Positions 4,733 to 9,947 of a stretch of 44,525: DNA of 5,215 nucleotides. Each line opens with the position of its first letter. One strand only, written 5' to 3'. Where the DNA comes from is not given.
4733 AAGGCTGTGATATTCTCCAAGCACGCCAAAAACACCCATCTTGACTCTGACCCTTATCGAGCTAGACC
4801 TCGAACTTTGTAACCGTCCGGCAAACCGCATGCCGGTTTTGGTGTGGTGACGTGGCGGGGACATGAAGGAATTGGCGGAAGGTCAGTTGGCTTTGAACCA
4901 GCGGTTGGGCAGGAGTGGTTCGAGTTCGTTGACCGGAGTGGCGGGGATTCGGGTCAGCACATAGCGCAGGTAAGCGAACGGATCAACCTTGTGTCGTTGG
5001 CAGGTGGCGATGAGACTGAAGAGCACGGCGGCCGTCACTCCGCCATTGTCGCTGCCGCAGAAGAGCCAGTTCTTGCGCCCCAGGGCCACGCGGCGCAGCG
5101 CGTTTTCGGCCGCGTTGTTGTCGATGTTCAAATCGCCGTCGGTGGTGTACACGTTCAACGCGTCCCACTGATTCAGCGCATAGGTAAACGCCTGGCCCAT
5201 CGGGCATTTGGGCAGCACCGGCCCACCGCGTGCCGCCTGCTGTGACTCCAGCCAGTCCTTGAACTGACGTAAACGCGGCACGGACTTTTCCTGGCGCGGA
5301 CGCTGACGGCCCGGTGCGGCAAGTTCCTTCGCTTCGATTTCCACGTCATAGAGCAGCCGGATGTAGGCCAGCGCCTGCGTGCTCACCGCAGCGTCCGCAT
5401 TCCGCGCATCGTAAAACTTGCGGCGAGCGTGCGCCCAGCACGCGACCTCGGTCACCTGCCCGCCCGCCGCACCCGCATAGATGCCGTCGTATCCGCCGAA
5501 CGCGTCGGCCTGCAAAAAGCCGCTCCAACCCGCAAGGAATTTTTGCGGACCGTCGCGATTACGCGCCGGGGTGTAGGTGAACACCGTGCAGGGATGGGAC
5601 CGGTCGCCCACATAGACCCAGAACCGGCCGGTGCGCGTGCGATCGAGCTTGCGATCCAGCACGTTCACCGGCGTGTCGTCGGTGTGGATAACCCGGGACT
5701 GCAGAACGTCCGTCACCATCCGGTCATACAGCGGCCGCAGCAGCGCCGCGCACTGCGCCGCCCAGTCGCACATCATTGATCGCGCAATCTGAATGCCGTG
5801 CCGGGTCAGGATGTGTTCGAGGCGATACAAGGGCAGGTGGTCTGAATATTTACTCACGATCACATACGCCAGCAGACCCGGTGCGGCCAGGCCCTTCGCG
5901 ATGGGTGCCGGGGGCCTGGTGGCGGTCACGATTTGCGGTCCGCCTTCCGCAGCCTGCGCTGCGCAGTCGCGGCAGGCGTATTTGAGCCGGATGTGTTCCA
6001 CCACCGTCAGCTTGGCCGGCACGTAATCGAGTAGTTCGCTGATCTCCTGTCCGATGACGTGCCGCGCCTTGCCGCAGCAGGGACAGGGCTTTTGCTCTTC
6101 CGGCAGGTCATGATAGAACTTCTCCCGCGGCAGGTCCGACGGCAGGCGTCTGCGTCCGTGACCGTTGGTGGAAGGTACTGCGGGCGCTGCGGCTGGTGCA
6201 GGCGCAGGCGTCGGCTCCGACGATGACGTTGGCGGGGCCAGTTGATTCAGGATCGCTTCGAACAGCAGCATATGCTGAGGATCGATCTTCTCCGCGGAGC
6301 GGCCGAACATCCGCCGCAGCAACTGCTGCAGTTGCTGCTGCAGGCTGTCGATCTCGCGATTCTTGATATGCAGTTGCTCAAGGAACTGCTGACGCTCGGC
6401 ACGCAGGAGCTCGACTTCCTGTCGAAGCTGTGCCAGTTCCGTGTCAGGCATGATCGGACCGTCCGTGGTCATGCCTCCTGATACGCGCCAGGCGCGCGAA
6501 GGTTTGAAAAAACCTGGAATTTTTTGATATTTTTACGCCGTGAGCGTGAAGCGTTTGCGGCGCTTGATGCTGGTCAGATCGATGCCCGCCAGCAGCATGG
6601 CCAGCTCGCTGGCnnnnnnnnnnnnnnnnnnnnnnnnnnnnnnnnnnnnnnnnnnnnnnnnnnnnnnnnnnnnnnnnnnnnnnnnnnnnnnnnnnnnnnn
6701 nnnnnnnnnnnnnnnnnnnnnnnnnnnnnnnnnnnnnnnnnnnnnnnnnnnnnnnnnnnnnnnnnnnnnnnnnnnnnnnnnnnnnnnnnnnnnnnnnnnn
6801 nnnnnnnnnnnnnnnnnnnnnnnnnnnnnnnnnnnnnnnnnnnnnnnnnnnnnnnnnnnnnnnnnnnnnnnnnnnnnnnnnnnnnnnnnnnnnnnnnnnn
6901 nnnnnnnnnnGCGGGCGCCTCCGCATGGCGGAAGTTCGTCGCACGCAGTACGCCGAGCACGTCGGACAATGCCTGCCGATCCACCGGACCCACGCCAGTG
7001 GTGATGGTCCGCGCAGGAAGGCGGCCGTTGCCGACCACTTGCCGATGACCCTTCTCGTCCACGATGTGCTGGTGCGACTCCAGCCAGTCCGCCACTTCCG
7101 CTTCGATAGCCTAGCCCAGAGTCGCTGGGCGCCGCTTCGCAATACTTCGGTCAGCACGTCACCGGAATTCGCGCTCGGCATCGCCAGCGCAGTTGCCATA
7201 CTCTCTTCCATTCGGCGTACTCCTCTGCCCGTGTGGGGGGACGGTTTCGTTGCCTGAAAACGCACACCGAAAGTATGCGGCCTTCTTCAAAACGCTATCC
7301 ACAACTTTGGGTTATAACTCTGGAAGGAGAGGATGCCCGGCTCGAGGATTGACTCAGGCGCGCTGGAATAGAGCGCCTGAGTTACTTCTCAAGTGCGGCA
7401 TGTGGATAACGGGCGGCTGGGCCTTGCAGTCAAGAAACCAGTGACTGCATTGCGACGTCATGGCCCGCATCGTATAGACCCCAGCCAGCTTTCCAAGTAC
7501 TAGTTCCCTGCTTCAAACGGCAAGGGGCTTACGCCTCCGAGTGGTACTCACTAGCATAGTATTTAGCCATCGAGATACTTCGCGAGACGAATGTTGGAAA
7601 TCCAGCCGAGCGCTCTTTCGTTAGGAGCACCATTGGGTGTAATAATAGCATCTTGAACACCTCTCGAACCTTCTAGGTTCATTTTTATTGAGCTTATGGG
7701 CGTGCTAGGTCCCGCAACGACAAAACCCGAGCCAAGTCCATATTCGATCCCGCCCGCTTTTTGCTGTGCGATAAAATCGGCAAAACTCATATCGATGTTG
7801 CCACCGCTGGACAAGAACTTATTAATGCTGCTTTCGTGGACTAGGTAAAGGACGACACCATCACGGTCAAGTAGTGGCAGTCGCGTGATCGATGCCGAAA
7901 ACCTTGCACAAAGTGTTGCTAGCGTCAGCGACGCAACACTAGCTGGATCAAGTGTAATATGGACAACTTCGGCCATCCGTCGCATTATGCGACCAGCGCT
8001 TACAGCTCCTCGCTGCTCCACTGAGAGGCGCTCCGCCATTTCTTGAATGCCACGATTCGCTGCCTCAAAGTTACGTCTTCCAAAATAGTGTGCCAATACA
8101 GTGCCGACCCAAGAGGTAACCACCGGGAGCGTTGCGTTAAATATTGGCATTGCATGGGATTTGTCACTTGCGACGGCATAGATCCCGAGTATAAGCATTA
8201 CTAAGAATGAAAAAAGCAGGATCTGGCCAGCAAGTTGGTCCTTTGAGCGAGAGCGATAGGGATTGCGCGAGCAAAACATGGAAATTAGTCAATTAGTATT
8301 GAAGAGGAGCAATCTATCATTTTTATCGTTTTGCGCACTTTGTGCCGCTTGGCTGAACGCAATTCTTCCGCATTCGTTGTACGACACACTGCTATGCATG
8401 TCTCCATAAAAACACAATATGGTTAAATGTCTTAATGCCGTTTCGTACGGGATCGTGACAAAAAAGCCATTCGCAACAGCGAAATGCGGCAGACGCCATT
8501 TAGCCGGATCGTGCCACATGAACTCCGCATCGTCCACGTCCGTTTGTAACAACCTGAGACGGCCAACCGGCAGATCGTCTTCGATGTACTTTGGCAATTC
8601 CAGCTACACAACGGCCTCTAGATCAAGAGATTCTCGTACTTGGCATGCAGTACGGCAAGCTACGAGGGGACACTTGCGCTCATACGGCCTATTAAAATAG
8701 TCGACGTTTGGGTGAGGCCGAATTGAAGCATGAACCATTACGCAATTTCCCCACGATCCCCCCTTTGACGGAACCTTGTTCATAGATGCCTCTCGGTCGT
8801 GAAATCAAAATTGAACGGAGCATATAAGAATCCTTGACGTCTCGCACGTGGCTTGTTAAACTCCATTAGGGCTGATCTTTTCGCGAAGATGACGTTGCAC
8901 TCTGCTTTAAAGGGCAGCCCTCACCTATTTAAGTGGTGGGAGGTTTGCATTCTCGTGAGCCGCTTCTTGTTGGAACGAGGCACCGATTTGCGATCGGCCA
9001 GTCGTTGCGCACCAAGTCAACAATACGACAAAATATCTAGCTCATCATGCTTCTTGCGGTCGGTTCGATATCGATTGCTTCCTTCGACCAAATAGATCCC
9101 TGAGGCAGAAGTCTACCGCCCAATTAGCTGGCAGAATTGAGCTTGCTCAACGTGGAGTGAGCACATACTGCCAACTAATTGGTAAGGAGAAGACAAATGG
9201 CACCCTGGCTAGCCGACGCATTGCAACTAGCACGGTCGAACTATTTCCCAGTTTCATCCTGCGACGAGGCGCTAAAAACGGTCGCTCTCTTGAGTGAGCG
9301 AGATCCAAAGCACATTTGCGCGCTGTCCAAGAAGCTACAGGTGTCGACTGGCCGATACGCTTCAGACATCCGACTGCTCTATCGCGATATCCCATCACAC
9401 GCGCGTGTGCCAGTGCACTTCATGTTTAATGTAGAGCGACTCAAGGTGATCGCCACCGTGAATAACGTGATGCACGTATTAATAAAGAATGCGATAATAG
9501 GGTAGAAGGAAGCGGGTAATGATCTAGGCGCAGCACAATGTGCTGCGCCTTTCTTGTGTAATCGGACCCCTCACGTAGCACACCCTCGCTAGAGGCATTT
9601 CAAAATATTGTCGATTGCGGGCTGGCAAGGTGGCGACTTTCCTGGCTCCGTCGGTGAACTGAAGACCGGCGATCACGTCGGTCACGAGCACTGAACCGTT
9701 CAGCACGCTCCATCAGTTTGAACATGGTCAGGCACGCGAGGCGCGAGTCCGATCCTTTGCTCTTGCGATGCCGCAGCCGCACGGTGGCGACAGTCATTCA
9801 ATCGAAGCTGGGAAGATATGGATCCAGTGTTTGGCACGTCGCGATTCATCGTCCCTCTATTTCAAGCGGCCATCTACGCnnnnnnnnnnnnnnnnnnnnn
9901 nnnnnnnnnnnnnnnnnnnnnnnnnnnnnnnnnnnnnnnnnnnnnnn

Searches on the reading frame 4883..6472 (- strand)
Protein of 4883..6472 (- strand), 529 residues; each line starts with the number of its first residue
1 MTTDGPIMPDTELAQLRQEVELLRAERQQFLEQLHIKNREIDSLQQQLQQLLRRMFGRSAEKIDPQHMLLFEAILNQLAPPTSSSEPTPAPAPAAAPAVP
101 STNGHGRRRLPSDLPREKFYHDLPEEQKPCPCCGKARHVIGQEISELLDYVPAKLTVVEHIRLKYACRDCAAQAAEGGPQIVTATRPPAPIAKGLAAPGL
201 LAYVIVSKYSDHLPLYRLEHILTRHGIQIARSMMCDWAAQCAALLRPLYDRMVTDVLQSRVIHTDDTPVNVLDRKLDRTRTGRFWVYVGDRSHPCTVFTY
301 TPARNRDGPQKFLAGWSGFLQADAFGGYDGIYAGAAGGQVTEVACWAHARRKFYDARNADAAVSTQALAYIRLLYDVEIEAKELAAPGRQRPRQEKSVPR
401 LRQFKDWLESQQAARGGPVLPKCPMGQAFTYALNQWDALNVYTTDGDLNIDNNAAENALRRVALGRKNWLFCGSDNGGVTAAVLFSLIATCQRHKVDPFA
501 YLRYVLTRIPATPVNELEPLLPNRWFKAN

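Call 11: search_protein_families(library=pfam, proteins=[window:4883-6472:-], max_evalue=0.01)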
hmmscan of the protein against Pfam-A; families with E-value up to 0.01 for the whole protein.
window:4883-6472:- (529 aa): 4 families
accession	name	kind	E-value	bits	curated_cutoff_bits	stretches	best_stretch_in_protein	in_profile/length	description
PF03050.20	DDE_Tnp_IS66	-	2.1e-92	310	23.1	1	193-478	1-282/284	Transposase IS66 family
PF13005.12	zf-IS66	-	8e-16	58.6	27.3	1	130-170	4-45/46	zinc-finger binding domain of transposase IS66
PF13817.11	DDE_Tnp_IS66_C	-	3.4e-14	53.2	30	1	486-522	1-38/39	IS66 C-terminal element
PF13007.12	LZ_Tnp_IS66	-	1.3e-10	42.3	22.9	1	44-117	2-69/71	Transposase C of IS166 homeodomain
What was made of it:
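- Checked: An intact IS66 transposase lies at 4883..6472(-) (call 11).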

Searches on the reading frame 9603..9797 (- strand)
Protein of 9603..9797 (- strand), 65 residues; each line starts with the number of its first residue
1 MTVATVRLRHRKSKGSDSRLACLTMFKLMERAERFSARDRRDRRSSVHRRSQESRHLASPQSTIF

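Call 53: search_protein_families(library=pfam, proteins=[window:9603-9797:-], max_evalue=1)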
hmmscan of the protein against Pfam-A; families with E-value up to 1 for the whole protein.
window:9603-9797:- (65 aa): 0 families

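Call 55: search_protein_families(library=padloc, proteins=[window:9603-9797:-], max_evalue=0.1)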
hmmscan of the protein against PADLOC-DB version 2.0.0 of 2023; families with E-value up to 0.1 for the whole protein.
window:9603-9797:- (65 aa): 0 families

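Call 58: search_dna_similar(query=window:9603-9797:-, collection=plasmids, mode=protein, max_evalue=0.01, max_rows=8)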
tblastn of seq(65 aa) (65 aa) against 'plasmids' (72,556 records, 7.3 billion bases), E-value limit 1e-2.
No match.
